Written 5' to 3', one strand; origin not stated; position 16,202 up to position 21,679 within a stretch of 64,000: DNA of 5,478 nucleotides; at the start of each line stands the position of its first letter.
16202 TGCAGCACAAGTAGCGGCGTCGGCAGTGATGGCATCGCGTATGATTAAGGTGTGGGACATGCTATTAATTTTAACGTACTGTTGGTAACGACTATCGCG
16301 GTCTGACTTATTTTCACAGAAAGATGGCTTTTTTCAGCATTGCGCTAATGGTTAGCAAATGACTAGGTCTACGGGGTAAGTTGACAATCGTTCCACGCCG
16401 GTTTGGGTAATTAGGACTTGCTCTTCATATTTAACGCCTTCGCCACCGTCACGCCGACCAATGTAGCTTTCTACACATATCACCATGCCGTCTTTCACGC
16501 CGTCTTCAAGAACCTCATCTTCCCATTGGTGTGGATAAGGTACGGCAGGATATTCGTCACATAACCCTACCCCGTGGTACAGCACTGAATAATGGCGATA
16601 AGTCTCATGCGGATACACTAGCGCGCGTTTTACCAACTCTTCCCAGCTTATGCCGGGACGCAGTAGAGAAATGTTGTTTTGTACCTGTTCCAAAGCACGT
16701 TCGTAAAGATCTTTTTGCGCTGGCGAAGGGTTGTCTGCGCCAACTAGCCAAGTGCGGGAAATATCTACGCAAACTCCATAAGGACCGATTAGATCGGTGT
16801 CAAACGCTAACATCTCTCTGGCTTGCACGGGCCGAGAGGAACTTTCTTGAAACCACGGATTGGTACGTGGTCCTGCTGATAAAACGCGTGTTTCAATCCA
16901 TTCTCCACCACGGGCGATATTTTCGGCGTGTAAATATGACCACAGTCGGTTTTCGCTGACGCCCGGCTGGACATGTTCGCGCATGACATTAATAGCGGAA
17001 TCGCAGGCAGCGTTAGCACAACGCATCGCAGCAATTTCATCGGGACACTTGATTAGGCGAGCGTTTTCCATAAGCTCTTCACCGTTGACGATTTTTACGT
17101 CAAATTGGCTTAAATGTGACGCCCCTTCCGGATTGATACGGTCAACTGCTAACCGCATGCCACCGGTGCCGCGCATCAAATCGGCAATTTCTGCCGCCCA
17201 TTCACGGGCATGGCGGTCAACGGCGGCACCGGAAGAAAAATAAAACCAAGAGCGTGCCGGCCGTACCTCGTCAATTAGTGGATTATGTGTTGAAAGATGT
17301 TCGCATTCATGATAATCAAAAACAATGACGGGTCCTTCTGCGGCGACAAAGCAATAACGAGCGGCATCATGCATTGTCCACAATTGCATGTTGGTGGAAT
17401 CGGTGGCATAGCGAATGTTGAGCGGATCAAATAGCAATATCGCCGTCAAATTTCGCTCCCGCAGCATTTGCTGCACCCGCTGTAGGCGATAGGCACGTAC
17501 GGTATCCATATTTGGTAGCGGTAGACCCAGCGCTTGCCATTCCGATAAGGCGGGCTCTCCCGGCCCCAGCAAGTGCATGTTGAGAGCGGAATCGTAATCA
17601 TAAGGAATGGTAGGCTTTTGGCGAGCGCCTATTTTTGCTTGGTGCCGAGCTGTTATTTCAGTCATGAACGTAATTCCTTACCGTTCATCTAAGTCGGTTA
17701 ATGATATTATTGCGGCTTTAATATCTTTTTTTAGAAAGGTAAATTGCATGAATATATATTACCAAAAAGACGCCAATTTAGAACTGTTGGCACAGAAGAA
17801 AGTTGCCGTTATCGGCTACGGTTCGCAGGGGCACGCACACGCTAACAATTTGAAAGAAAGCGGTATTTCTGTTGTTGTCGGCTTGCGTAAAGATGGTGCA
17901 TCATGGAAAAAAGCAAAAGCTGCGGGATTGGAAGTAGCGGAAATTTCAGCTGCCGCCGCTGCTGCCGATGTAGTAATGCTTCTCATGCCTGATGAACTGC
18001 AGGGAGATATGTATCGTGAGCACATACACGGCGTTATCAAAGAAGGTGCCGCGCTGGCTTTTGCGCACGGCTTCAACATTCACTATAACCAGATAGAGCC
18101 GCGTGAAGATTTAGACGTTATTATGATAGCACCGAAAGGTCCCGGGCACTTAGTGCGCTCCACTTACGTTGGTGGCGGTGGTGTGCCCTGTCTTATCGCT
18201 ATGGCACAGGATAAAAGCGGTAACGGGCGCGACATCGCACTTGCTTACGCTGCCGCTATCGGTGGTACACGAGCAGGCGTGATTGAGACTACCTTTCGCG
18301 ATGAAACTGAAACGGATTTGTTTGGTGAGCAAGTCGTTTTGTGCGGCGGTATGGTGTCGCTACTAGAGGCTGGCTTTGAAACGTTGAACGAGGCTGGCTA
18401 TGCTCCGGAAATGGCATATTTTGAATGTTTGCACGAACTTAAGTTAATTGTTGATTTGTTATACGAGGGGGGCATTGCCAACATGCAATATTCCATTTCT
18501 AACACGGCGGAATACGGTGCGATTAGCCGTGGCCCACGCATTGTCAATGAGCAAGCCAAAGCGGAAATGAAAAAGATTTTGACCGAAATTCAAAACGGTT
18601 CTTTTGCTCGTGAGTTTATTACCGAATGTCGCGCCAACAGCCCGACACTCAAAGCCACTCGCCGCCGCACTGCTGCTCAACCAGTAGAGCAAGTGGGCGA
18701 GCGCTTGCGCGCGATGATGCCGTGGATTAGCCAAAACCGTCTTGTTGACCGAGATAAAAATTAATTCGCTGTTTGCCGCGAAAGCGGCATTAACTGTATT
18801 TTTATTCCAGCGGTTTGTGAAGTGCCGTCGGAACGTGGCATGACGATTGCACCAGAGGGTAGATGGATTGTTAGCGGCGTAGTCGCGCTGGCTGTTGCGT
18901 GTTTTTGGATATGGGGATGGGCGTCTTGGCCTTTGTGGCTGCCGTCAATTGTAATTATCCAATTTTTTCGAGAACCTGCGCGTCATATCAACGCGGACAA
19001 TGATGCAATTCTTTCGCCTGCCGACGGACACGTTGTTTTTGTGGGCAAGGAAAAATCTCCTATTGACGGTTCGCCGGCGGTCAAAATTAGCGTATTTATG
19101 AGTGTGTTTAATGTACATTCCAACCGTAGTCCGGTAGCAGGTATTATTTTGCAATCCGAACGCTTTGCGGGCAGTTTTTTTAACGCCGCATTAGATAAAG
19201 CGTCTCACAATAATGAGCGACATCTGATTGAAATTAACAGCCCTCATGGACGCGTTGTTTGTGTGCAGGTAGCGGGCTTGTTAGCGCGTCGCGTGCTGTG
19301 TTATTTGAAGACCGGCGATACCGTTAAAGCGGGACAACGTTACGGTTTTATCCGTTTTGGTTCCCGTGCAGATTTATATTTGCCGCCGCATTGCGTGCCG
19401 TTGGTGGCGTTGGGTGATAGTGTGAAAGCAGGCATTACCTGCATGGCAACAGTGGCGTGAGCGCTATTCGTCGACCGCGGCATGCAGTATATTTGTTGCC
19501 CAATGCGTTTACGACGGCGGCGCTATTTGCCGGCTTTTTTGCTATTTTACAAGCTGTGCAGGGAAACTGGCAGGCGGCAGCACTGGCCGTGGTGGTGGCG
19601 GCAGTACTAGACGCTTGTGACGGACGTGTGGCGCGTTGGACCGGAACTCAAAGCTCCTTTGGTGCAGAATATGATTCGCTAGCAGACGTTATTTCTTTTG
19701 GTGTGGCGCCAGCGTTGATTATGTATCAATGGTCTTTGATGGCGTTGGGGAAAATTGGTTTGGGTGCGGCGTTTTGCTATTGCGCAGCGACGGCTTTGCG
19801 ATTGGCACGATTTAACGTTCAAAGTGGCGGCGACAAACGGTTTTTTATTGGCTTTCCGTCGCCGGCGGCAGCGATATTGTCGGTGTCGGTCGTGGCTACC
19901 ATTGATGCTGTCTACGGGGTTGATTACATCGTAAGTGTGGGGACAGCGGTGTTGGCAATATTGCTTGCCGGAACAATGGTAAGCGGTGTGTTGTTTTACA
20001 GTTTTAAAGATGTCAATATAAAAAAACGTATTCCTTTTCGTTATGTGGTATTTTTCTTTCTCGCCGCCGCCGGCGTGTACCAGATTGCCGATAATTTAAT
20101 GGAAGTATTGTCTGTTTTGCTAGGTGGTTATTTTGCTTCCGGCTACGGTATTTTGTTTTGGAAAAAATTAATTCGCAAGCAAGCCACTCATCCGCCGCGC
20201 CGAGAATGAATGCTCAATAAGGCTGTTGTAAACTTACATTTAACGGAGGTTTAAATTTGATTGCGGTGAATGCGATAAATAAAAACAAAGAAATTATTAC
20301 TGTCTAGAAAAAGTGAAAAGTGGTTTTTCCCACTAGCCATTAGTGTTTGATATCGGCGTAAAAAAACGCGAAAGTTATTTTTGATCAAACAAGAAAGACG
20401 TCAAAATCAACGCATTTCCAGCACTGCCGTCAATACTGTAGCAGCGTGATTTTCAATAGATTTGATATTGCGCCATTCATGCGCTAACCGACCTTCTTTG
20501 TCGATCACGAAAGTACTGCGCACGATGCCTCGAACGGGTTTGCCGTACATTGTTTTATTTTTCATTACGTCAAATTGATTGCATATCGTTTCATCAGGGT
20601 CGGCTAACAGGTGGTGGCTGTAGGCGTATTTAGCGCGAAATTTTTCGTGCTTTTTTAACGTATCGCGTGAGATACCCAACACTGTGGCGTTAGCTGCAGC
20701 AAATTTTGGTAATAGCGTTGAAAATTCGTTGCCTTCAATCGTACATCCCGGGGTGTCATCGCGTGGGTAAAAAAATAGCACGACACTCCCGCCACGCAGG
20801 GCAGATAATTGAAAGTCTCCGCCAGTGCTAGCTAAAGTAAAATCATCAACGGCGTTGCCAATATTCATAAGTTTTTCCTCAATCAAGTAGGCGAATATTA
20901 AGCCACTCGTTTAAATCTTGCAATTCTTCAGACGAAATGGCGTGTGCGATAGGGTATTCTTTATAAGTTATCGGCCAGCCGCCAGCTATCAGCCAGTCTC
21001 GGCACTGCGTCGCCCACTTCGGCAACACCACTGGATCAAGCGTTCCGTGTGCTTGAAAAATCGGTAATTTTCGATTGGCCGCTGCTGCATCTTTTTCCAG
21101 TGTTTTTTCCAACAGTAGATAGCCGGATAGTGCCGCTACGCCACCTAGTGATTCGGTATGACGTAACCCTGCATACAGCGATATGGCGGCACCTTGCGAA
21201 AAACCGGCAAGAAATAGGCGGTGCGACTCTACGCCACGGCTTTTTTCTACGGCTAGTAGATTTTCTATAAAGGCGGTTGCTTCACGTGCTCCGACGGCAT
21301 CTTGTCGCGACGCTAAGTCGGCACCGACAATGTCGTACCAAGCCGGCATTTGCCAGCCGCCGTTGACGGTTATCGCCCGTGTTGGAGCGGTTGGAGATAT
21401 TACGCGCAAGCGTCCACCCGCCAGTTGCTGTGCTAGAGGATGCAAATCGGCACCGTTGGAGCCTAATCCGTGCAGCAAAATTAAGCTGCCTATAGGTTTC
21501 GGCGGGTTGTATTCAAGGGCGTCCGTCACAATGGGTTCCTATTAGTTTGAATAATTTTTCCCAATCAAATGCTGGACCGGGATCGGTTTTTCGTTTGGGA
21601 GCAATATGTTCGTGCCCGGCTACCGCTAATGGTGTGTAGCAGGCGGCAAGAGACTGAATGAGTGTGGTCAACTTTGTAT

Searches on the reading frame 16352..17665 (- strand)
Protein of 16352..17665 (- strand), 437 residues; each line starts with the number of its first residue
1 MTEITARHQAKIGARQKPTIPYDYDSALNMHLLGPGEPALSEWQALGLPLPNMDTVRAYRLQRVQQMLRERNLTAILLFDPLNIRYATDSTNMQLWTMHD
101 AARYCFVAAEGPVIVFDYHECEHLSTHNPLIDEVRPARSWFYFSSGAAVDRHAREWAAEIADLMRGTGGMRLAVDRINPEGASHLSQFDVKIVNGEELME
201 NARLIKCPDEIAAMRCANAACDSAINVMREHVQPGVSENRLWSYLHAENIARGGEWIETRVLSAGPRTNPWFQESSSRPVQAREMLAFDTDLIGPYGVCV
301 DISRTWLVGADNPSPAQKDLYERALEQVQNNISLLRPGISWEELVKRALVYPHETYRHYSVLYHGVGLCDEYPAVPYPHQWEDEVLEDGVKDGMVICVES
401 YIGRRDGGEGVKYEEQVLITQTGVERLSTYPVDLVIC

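Call 25: search_protein_families(library=pfam, proteins=[window:16352-17665:-], max_evalue=0.0001)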
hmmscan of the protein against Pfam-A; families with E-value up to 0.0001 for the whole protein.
window:16352-17665:- (437 aa): 2 families
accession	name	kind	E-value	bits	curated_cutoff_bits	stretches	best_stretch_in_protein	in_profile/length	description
PF00557.29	Peptidase_M24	-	5.6e-31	108.4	23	1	213-421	2-208/208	Metallopeptidase family M24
PF01321.24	Creatinase_N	-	1.8e-07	32.2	22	1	60-205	1-128/128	Creatinase/Prolidase N-terminal domain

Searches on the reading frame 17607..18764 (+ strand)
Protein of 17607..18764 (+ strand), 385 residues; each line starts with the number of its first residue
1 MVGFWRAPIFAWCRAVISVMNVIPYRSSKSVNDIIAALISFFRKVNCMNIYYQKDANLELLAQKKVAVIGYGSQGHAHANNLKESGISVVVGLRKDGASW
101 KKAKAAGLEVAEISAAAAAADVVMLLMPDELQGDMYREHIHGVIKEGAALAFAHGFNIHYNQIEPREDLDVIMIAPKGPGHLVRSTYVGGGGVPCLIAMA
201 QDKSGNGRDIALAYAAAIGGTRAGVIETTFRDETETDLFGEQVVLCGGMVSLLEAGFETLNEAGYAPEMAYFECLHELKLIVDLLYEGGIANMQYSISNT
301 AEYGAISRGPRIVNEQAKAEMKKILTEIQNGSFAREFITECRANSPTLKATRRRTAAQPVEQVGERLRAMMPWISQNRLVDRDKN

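Call 25: search_protein_families(library=pfam, proteins=[window:17607-18764:+], max_evalue=0.0001)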
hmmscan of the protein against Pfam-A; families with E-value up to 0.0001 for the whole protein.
window:17607-18764:+ (385 aa): 5 families
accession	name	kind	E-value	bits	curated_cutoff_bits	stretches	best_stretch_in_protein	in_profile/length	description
PF07991.19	KARI_N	-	7.7e-74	247.2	20.6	1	61-224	2-165/165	Acetohydroxy acid isomeroreductase, NADPH-binding domain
PF01450.25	KARI_C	-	2.6e-62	209.9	29.1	1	230-373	1-144/144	Ketol-acid reductoisomerase, C-terminal domain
PF02826.25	2-Hacid_dh_C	-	6.8e-07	29.3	25.1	1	53-129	26-101/178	D-isomer specific 2-hydroxyacid dehydrogenase, NAD binding domain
PF03807.23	F420_oxidored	-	1.9e-06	28.8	21.6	1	65-128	1-68/94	NADP oxidoreductase coenzyme F420-dependent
PF03446.21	NAD_binding_2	-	3e-05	24.5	21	1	65-146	1-85/161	NAD binding domain of 6-phosphogluconate dehydrogenase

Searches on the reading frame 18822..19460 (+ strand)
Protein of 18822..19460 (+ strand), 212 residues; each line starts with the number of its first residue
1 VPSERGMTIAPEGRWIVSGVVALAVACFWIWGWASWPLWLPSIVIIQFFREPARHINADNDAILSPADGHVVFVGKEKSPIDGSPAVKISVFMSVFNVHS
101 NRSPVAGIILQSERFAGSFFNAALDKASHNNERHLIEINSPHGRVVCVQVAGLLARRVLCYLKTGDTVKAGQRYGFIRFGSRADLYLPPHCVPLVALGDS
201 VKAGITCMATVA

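Call 25: search_protein_families(library=pfam, proteins=[window:18822-19460:+], max_evalue=0.0001)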
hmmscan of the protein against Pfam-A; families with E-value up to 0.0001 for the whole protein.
window:18822-19460:+ (212 aa): 1 family
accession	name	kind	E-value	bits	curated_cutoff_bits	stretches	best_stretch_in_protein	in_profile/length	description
PF02666.20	PS_Dcarbxylase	-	4.4e-41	141.2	22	1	45-206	5-195/198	Phosphatidylserine decarboxylase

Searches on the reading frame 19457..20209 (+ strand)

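Call 25: search_protein_families(library=pfam, proteins=[window:19457-20209:+], max_evalue=0.0001)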
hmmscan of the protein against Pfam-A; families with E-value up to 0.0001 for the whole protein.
window:19457-20209:+ (250 aa): 1 family
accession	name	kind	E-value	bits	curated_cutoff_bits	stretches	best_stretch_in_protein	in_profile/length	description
PF01066.26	CDP-OH_P_transf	-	3e-20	73.6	22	1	13-165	2-148/152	CDP-alcohol phosphatidyltransferase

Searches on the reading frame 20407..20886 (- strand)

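Call 25: search_protein_families(library=pfam, proteins=[window:20407-20886:-], max_evalue=0.0001)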
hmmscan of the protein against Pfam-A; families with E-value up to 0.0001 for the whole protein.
window:20407-20886:- (159 aa): 2 families
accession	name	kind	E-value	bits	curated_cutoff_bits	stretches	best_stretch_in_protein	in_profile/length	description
PF00578.27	AhpC-TSA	-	6.2e-32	110.6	26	1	9-136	1-123/124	AhpC/TSA family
PF08534.16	Redoxin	-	1.9e-15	57.4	26.6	1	10-137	3-131/148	Redoxin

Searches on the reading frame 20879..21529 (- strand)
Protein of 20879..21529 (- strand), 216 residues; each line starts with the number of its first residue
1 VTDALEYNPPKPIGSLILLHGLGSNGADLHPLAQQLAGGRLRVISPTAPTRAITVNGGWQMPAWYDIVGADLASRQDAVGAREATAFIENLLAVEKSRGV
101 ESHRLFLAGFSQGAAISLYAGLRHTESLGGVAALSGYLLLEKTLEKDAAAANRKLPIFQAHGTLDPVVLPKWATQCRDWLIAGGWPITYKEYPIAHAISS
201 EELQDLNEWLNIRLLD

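Call 25: search_protein_families(library=pfam, proteins=[window:20879-21529:-], max_evalue=0.0001)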
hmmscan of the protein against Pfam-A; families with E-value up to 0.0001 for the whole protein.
window:20879-21529:- (216 aa): 4 families
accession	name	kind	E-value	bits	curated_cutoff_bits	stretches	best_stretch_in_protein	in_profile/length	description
PF02230.22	Abhydrolase_2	-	1.8e-43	149.3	23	1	15-212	16-215/217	Phospholipase/Carboxylesterase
PF12697.13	Abhydrolase_6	-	5.9e-06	27.5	26.3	1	16-163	1-113/217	Alpha/beta hydrolase family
PF12146.15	Hydrolase_4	-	5.8e-05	22.9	27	0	98-137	76-110/239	Serine aminopeptidase, S33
PF00756.26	Esterase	-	7.3e-05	23.1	22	0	79-140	89-152/251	Putative esterase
